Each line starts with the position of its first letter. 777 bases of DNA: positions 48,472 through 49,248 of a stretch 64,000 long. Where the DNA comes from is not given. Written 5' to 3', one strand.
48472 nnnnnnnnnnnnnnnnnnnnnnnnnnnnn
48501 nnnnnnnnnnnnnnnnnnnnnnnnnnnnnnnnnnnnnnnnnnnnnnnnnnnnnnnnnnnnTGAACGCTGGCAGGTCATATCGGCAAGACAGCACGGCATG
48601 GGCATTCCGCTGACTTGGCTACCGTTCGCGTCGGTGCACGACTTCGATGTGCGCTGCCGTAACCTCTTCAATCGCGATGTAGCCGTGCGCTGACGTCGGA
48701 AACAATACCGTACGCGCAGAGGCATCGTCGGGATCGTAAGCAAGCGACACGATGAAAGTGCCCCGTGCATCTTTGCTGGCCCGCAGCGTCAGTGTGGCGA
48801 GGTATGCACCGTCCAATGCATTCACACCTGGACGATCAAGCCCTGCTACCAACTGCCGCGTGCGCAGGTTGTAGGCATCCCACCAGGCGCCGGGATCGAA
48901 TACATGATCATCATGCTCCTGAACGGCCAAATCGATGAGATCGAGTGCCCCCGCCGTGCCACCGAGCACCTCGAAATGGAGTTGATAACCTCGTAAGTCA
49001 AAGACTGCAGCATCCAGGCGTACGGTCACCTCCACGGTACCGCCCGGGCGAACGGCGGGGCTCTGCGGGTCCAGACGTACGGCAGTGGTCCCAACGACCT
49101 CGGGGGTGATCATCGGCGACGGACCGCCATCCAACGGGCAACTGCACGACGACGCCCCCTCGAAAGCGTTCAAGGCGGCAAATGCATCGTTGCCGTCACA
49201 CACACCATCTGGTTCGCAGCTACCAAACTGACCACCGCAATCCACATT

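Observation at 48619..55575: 2318-aa secreted mosaic protein: SGDH-like propeller + lectin-like modules + Cys-rich repeat array + dockerin-like pair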

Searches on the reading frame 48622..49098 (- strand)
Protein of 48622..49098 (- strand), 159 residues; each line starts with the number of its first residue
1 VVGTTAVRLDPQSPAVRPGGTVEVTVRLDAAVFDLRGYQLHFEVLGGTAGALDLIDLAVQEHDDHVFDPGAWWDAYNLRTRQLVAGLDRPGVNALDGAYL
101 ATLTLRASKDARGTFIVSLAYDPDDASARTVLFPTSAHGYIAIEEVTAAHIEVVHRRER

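Call 6: search_protein_families(library=pfam, proteins=[window:48622-49098:-], max_evalue=1)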
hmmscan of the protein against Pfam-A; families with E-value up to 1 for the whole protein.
window:48622-49098:- (159 aa): 0 families

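Call 7: search_protein_families(library=ncbifam, proteins=[window:48622-49098:-], max_evalue=1)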
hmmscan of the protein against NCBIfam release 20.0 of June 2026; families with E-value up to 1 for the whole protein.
window:48622-49098:- (159 aa): 0 families
